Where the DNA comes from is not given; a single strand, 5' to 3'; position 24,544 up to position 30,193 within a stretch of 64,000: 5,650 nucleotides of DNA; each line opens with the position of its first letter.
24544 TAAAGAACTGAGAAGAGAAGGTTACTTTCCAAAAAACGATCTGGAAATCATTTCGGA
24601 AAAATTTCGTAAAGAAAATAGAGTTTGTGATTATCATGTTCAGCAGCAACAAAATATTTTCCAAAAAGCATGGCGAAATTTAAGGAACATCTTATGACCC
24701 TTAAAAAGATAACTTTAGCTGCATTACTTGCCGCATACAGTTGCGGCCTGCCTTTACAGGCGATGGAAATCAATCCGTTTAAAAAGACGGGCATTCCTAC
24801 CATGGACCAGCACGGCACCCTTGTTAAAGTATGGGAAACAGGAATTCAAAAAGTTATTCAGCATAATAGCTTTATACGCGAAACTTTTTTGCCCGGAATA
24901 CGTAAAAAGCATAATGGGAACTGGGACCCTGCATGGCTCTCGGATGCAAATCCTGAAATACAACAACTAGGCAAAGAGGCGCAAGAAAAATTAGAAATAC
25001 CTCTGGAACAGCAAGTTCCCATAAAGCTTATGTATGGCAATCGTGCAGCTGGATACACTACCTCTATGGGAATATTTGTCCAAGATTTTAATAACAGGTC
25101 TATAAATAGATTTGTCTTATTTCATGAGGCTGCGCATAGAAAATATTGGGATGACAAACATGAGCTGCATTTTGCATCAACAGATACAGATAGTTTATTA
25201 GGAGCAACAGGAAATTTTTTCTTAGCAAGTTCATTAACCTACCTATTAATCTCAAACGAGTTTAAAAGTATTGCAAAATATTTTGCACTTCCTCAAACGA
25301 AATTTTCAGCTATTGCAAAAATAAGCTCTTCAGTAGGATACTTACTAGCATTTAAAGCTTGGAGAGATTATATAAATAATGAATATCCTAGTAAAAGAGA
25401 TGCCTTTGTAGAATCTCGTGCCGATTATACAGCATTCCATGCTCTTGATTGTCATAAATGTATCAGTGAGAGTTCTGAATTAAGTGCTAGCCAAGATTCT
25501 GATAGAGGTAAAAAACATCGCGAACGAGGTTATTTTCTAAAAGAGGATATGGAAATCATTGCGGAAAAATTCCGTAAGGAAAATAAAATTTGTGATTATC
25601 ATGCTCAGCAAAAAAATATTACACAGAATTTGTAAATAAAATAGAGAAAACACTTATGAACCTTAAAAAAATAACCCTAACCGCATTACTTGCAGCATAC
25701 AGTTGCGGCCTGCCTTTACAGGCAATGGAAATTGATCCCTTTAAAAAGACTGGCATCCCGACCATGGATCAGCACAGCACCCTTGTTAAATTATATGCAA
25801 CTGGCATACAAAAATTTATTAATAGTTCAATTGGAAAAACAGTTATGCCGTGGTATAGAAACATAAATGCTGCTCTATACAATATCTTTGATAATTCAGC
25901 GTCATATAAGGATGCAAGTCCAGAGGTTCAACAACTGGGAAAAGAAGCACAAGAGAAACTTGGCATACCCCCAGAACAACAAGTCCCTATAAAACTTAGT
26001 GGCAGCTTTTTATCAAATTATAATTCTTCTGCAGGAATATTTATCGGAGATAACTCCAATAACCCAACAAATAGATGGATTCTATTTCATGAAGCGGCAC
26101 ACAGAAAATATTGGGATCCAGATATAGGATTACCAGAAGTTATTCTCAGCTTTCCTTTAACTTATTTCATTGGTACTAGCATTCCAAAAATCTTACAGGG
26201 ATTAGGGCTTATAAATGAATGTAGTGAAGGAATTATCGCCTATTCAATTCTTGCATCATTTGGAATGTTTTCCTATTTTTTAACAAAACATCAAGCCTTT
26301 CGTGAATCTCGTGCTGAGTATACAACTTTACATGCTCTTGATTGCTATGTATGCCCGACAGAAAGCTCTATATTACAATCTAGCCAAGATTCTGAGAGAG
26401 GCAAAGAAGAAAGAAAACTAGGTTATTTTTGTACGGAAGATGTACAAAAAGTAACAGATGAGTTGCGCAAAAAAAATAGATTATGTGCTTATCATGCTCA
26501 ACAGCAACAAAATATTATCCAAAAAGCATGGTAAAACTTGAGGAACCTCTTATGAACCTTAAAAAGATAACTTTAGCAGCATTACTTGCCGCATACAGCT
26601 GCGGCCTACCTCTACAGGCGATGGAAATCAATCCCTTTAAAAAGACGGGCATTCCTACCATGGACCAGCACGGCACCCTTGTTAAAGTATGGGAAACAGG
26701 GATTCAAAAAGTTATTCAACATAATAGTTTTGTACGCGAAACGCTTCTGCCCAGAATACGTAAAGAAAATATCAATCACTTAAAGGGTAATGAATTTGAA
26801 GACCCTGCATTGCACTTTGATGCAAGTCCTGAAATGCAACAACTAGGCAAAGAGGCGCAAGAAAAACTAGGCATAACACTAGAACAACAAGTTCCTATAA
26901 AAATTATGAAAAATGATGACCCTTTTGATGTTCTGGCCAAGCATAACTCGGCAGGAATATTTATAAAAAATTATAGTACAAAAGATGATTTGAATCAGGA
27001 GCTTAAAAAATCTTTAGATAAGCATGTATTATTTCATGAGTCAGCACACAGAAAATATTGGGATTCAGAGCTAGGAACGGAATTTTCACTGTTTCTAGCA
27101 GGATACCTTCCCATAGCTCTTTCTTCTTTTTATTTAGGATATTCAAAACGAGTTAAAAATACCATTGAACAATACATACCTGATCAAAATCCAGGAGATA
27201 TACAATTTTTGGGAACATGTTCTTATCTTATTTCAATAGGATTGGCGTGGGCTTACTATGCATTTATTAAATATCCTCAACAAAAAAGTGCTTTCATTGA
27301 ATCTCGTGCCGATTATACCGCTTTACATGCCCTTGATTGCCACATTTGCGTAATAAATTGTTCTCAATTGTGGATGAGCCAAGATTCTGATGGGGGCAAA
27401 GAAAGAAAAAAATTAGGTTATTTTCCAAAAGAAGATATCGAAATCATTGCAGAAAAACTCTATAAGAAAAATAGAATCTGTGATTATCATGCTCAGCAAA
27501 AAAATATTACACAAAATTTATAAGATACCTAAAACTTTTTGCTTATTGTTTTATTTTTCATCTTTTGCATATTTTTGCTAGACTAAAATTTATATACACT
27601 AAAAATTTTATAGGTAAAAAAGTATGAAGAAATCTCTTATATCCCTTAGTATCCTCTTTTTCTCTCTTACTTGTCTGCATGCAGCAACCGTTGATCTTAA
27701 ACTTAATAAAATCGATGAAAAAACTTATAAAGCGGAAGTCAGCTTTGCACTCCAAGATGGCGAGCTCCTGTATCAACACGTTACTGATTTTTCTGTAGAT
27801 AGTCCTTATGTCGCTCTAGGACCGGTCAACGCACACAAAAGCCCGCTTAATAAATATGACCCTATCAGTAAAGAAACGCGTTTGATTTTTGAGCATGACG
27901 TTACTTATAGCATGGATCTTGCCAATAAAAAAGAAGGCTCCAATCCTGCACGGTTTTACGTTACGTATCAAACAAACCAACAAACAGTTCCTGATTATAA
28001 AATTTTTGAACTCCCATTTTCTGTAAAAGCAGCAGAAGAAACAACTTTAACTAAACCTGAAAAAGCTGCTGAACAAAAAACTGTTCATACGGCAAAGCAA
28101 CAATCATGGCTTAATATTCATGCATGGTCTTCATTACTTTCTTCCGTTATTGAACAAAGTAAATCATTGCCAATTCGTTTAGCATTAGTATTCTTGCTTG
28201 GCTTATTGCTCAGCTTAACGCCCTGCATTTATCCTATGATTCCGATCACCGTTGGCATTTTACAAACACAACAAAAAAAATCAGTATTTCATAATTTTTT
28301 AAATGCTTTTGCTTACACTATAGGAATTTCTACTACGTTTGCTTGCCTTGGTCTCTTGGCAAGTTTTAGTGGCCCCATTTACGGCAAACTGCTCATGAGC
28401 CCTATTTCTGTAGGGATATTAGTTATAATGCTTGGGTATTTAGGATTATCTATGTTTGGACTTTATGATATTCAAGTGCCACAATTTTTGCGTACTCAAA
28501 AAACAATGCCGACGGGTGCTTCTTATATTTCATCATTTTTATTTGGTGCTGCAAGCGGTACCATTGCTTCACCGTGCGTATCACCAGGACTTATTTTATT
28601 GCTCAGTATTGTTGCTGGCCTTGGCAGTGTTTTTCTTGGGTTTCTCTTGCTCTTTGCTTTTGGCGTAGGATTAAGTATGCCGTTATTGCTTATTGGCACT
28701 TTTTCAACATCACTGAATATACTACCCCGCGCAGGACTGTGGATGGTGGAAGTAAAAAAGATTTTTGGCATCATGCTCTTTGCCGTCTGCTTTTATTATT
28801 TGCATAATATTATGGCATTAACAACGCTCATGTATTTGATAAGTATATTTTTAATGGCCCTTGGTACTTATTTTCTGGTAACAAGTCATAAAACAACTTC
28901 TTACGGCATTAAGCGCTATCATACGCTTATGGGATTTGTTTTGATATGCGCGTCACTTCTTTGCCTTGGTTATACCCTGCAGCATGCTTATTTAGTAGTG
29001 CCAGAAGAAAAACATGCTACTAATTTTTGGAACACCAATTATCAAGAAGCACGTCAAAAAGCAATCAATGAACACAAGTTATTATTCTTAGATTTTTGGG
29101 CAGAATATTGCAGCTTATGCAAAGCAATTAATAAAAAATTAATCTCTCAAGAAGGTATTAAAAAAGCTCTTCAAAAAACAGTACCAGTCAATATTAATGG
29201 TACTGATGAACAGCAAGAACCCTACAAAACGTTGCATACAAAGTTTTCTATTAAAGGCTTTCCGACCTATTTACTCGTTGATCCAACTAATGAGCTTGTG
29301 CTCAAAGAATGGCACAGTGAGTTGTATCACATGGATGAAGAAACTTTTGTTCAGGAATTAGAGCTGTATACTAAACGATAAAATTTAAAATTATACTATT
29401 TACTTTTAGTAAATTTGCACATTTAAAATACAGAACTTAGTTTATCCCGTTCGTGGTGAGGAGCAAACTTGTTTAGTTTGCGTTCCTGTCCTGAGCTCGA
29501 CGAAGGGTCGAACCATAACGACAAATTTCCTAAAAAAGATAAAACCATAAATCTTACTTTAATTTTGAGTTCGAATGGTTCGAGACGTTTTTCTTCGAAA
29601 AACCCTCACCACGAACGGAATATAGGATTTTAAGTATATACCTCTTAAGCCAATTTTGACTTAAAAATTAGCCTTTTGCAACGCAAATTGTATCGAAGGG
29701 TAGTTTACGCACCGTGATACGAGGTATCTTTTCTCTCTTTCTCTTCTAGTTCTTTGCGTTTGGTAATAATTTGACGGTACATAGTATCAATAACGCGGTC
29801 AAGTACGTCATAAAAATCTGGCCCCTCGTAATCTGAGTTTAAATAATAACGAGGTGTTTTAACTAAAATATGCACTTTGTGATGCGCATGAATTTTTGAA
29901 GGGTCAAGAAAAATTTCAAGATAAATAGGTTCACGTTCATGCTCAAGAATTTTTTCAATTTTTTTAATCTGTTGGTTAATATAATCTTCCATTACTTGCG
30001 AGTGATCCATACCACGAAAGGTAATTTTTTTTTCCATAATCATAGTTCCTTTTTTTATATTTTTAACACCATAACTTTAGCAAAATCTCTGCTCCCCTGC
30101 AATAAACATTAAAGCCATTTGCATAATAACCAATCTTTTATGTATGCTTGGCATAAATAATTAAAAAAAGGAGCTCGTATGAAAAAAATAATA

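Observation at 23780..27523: A-B-A-B tandem array of four signal-peptide M48-like metalloprotease paralogs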

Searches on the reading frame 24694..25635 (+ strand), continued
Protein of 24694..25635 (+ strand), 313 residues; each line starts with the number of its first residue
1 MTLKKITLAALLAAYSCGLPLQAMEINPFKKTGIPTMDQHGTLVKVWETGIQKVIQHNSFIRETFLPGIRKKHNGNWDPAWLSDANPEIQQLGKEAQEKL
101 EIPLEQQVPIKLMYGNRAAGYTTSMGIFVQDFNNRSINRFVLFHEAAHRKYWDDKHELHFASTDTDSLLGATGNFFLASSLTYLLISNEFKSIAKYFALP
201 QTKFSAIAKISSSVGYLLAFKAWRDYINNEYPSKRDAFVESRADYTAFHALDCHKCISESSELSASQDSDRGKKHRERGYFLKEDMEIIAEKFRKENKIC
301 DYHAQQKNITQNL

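Call 44: search_protein_families(library=pfam, proteins=[P0006, P0008, P0011, P0012, P0013, P0024, P0033, P0035, P0044], max_evalue=1)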
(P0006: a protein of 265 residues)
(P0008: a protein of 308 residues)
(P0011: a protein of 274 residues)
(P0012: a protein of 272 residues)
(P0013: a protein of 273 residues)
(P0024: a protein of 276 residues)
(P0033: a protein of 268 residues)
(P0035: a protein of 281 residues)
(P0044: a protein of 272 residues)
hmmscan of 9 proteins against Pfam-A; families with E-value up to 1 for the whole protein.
P0006 (265 aa): 0 families

P0008 (308 aa): 0 families

P0011 (274 aa): 0 families

P0012 (272 aa): 3 families
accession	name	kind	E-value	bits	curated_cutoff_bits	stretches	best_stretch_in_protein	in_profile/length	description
PF01435.24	Peptidase_M48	-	0.0015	18.9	20.3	1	104-211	36-148/186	Peptidase family M48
PF24753.1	DUF7698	-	0.084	13.2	27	1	226-259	30-62/118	Domain of unknown function (DUF7698)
PF05569.17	Peptidase_M56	-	0.16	11.5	31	1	110-151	175-216/296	BlaR1 peptidase M56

P0013 (273 aa): 0 families

P0024 (276 aa): 2 families
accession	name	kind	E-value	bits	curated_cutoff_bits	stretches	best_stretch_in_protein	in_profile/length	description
PF13194.11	DUF4010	-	0.024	14.8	30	1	188-230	26-68/210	Domain of unknown function (DUF4010)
PF23859.1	DpdA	-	0.26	10.6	27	1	193-245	206-257/291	DeoxyPurine in DNA protein A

P0033 (268 aa): 3 families
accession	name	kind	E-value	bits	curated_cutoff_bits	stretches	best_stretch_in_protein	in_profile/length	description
PF10263.15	SprT-like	-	0.015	15.5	25.6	1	105-143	30-73/108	SprT-like family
PF01435.24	Peptidase_M48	-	0.029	14.6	20.3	1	108-211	41-148/186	Peptidase family M48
PF05569.17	Peptidase_M56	-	0.15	11.7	31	1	106-152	169-214/296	BlaR1 peptidase M56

P0035 (281 aa): 1 family
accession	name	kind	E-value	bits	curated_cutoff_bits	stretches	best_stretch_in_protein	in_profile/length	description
PF01435.24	Peptidase_M48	-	0.057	13.7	20.3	1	106-218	37-150/186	Peptidase family M48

P0044 (272 aa): 1 family
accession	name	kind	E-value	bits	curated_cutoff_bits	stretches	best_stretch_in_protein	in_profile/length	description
PF01435.24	Peptidase_M48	-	0.0043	17.3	20.3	1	110-216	38-151/186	Peptidase family M48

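Call 60: search_protein_families(library=pfam, proteins=[L008:4697-5281:+, L008:5872-6555:+, L008:7916-8926:+], max_evalue=10)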
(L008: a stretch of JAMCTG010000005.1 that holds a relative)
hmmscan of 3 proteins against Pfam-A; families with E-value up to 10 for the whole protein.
L008:4697-5281:+ (195 aa): 2 families
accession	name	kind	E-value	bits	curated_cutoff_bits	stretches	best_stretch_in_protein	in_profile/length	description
PF01435.24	Peptidase_M48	-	0.026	14.8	20.3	1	48-122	10-83/186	Peptidase family M48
PF05569.17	Peptidase_M56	-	0.18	11.4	31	1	65-120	155-209/296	BlaR1 peptidase M56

L008:5872-6555:+ (228 aa): 2 families
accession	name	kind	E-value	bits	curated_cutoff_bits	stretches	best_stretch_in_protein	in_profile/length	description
PF24210.1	T4_RIIA1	-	0.058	13.5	27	1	102-122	8-28/67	RIIA.1-like protein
PF21047.3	HEAT_Maestro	-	0.099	12.9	27.4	1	139-218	80-148/229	Maestro, HEAT repeats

L008:7916-8926:+ (337 aa): 2 families
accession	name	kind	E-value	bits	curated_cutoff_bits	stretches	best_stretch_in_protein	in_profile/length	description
PF19958.5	EAD6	-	0.11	13.2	27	1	159-185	47-71/75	Effector-associated domain 6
PF18845.6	baeRF_family3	-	0.53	11.1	31.5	1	281-328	112-159/168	Bacterial archaeo-eukaryotic release factor family 3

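Call 61: find_related_loci(query=A4, collection=viral_contigs, flank=3000)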
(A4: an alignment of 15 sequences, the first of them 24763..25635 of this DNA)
Query A4 (290 aa) in viral_contigs; peptide patterns used: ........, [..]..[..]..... (x = any residue, [..] = any of these).
121 stretches matched a pattern, but none encodes a relative of the query by tblastn (E <= 1e-3).
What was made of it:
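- Tried and rejected: No relatives were found (call 61), so I rejected a phage or giant-virus origin.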

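Call 62: list_cluster_members(proteins=[P0015, P0017, P0018, P0022, P0024, P0025, P0026, P0027, P0028, P0031])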
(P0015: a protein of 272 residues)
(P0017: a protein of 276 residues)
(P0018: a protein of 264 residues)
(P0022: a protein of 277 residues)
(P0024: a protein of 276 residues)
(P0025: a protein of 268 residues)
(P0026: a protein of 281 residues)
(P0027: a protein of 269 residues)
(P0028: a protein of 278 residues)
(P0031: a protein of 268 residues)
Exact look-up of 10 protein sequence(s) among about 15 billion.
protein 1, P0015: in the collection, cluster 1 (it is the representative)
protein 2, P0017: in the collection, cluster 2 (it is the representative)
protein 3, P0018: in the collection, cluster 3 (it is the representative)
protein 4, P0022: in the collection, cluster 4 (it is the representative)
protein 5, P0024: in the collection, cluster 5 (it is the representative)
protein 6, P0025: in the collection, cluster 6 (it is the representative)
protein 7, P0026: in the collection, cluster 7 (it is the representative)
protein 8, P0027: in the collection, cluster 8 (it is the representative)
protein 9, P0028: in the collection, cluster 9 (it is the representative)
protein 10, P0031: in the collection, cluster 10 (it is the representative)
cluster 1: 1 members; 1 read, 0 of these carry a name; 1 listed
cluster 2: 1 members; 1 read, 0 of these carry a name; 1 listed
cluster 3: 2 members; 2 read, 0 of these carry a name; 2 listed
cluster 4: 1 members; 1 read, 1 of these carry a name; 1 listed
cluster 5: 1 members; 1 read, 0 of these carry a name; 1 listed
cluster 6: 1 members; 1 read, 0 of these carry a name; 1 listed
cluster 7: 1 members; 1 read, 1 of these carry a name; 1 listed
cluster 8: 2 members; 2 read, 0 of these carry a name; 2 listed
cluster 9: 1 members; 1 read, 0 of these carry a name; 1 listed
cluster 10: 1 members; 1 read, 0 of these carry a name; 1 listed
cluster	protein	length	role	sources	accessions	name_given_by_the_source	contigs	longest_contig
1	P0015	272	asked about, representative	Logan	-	-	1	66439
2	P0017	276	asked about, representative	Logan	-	-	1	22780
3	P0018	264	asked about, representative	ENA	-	-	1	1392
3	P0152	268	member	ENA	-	-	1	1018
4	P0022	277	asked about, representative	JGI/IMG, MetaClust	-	\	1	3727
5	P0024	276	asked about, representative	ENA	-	-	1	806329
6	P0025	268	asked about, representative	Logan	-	-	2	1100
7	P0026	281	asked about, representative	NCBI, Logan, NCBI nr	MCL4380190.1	hypothetical protein M1466_01705 [Candidatus Dependentiae bacterium] | hypothetical protein [Candidatus Dependentiae bacterium]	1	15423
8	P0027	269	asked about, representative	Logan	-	-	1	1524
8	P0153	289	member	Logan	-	-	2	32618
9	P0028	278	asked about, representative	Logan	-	-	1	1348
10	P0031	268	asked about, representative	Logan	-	-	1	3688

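Call 64: search_protein_families(library=pfam, proteins=[L009:1295-2209:+, L009:3262-4038:+, L009:541-1335:+], max_evalue=0.1)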
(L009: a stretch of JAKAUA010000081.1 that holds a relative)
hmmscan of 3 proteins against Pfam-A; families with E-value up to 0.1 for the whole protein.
L009:1295-2209:+ (305 aa): 1 family
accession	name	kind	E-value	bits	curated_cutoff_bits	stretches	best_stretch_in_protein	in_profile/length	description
PF20860.2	Dicers_N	-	0.028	14.9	27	0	168-225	16-72/89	Dicers, N-terminal domain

L009:3262-4038:+ (259 aa): 1 family
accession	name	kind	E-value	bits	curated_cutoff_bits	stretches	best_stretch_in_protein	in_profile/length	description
PF01435.24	Peptidase_M48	-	0.044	14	20.3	0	152-212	61-147/186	Peptidase family M48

L009:541-1335:+ (265 aa): 2 families
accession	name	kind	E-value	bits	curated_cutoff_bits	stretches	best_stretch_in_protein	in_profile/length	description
PF01435.24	Peptidase_M48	-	0.00049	20.4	20.3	1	114-215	48-151/186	Peptidase family M48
PF20192.3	DUF6555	-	0.031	14.6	30.5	1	186-242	4-59/74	Family of unknown function (DUF6555)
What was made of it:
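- On Peptidase M48 (PF01435): Natural member L009:541-1335 scores 20.4 bits (call 64).
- Member L009:541-1335 scores 20.4 bits (call 64).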

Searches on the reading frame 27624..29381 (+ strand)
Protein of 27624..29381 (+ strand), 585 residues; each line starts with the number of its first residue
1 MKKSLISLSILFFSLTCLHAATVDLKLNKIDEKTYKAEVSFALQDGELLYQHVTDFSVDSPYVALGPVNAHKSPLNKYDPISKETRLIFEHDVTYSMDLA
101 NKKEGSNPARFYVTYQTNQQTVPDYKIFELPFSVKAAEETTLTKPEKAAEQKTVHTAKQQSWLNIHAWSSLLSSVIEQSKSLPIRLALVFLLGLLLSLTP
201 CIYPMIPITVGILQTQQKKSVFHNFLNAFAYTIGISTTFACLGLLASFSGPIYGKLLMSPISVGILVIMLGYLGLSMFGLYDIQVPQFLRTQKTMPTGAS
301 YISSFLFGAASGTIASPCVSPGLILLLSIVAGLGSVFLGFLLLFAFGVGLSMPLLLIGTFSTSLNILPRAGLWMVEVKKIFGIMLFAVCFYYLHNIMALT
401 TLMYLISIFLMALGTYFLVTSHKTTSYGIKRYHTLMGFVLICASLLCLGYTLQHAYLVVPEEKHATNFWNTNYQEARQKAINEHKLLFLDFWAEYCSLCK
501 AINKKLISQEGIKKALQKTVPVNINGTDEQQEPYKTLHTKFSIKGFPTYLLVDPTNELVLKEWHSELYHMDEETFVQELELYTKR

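Call 19: search_protein_families(library=pfam, proteins=[window:27624-29381:+], max_evalue=0.001)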
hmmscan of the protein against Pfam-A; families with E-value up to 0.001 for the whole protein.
window:27624-29381:+ (585 aa): 5 families
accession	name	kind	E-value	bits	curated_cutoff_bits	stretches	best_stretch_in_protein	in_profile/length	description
PF02683.22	DsbD_TM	-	6.5e-45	153.5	27.1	1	185-396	4-218/219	Cytochrome C biogenesis protein transmembrane domain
PF13899.12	Thioredoxin_7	-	6.7e-10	39.4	27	1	469-554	2-83/83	Thioredoxin-like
PF13098.12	Thioredoxin_2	-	1.5e-08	35.3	27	1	482-558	3-87/104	Thioredoxin-like domain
PF13386.12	DsbD_2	-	7.7e-08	32.9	24.9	1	189-369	2-182/199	Cytochrome C biogenesis protein transmembrane region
PF00085.26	Thioredoxin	-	3.4e-07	30.7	23.5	1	478-554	11-81/103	Thioredoxin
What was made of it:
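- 27624..29381 (+): Downstream DsbD-type thiol:disulfide interchange protein. It is a neighbour, not shown to be part of the system. It is included because the array proteins carry three invariant exported cysteines. Call 19 (DsbD_TM 6.5e-45).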

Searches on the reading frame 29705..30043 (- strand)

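Call 19: search_protein_families(library=pfam, proteins=[window:29705-30043:-], max_evalue=0.001)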
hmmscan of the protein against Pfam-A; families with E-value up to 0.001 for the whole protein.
window:29705-30043:- (112 aa): 1 family
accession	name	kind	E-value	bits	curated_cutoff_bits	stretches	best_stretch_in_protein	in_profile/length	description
PF02482.25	Ribosomal_S30AE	-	6.4e-11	43.3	23.7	1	6-96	2-84/88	Sigma 54 modulation protein / S30EA ribosomal protein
